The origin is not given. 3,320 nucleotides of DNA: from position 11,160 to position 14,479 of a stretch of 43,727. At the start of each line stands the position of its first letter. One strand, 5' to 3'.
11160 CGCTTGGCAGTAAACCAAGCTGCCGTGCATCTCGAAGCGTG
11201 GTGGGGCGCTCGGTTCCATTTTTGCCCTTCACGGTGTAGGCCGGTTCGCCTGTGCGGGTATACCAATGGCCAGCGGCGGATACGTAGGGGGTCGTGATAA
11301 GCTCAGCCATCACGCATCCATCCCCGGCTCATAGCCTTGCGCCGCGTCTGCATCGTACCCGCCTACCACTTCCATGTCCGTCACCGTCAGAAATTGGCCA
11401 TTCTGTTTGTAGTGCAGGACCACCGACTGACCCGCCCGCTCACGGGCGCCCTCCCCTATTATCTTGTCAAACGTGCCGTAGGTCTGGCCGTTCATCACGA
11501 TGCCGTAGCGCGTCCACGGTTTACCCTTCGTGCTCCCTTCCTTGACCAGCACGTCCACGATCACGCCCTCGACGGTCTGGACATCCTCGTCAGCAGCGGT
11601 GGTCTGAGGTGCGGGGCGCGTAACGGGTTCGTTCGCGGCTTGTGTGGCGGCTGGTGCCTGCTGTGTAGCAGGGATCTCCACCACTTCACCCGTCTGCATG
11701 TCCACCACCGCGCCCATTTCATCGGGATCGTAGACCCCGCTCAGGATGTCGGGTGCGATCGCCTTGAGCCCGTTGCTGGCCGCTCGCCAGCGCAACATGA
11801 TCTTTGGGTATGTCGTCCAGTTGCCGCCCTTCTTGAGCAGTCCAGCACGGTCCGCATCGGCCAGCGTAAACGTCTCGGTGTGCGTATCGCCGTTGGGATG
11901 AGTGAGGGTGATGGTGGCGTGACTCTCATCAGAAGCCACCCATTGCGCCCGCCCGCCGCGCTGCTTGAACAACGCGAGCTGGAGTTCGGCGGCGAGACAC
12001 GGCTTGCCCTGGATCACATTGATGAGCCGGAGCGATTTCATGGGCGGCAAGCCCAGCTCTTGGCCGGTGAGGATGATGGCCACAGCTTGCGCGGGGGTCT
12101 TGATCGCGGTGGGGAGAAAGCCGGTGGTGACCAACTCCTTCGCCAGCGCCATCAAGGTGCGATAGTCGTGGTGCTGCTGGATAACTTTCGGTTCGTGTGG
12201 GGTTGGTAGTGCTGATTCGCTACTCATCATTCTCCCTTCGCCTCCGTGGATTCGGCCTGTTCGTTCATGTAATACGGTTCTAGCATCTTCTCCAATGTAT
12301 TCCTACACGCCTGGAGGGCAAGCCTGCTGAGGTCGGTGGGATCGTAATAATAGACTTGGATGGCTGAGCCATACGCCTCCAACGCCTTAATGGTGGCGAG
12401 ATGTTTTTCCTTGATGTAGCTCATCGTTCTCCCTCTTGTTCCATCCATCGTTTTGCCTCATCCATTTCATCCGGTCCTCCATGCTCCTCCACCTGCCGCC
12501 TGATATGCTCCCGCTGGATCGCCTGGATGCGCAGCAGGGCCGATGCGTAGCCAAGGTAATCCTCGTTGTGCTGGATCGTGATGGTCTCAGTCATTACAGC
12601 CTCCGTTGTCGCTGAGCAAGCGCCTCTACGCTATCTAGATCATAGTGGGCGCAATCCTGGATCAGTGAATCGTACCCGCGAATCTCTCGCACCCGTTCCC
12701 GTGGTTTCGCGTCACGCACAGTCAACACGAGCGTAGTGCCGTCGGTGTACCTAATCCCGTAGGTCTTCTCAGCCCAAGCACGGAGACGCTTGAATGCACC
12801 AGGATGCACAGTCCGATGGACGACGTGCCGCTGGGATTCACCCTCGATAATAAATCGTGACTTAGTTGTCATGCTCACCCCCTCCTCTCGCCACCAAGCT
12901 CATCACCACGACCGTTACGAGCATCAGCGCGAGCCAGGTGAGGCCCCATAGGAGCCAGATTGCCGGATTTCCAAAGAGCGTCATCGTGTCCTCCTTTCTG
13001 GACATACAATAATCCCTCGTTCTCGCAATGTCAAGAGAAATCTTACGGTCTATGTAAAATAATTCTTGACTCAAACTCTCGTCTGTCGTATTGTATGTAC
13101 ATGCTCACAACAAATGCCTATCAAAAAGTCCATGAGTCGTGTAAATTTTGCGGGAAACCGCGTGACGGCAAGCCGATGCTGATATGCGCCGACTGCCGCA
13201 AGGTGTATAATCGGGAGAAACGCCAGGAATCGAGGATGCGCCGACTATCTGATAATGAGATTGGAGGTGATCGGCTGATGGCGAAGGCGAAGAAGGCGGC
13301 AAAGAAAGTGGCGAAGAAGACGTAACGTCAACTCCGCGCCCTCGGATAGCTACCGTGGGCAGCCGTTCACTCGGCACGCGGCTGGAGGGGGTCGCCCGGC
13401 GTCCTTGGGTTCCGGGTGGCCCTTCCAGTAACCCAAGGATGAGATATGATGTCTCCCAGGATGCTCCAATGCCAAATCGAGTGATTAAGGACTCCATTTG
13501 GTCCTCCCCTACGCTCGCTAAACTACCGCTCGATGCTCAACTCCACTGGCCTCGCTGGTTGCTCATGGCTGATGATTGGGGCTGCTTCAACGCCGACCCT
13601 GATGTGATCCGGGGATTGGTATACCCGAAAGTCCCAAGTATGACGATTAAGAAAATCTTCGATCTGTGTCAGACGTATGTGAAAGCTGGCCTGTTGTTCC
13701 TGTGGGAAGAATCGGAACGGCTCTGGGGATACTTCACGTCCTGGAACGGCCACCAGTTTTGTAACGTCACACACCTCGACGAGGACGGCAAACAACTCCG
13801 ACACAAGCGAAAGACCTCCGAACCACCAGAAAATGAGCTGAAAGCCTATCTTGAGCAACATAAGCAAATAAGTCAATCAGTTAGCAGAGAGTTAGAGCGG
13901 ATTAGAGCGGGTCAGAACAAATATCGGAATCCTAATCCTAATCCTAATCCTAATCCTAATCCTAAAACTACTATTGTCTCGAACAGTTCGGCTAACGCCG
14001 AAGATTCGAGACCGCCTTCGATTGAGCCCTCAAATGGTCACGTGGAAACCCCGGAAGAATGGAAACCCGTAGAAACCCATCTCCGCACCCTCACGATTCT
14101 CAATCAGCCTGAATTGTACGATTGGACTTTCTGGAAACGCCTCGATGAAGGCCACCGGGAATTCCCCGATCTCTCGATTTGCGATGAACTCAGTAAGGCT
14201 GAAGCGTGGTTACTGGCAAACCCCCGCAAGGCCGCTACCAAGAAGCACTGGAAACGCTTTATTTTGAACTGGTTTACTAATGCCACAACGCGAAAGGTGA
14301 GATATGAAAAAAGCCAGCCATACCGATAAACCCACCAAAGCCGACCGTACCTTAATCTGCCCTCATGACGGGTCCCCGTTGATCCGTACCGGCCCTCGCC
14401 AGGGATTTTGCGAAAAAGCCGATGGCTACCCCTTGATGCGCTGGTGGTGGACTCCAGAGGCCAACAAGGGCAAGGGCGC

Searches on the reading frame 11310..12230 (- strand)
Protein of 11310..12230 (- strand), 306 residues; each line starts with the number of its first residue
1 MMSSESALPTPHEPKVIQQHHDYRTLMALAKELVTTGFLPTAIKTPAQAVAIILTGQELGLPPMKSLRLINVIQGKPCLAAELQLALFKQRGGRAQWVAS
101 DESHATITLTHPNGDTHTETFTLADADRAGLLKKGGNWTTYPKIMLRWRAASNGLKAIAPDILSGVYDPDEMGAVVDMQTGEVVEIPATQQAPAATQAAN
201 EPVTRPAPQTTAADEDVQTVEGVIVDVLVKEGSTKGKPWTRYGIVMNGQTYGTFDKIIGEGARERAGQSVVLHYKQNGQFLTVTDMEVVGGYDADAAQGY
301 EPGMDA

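Call 47: search_protein_families(library=phrogs, proteins=[window:11310-12230:-], max_evalue=0.001)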
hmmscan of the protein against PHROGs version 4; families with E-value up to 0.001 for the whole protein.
window:11310-12230:- (306 aa): 4 families
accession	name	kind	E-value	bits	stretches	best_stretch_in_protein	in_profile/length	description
phrog_561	-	DNA, RNA and nucleotide metabolism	1.8e-26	94.7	1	44-215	324-503/633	RecT-like ssDNA annealing protein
phrog_4171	-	DNA, RNA and nucleotide metabolism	9.7e-23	82.4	1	17-213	34-252/392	RecT-like ssDNA annealing protein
phrog_10056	-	DNA, RNA and nucleotide metabolism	2.8e-06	28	1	134-200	148-212/302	RecT-like ssDNA annealing protein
phrog_252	-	DNA, RNA and nucleotide metabolism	4.3e-06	27.4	1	133-207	143-209/263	Bet-like ssDNA annealing protein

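Call 48: search_protein_families(library=pfam, proteins=[window:11310-12230:-], max_evalue=0.001)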
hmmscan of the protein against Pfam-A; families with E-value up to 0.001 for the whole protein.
window:11310-12230:- (306 aa): 1 family
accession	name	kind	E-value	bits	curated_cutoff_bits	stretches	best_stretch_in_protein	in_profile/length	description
PF03837.19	RecT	-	4.8e-05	23.4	24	0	104-175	115-190/198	RecT family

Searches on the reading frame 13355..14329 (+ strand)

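Call 47: search_protein_families(library=phrogs, proteins=[window:13355-14329:+], max_evalue=0.001)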
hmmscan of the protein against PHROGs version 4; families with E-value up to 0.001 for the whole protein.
window:13355-14329:+ (324 aa): 4 families
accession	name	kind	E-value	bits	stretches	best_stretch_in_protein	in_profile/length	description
phrog_1408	-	DNA, RNA and nucleotide metabolism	2e-12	48.2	1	42-248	5-209/302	replication initiation protein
phrog_2149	-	DNA, RNA and nucleotide metabolism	1.1e-05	26.3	1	42-223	4-186/289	replication initiation protein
phrog_5810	-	DNA, RNA and nucleotide metabolism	0.00013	22.6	1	39-122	2-78/268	replication initiation protein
phrog_16167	-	DNA, RNA and nucleotide metabolism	0.00022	22.1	1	42-242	5-200/315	replication initiation protein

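Call 48: search_protein_families(library=pfam, proteins=[window:13355-14329:+], max_evalue=0.001)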
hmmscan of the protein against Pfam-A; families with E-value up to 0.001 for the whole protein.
window:13355-14329:+ (324 aa): 0 families
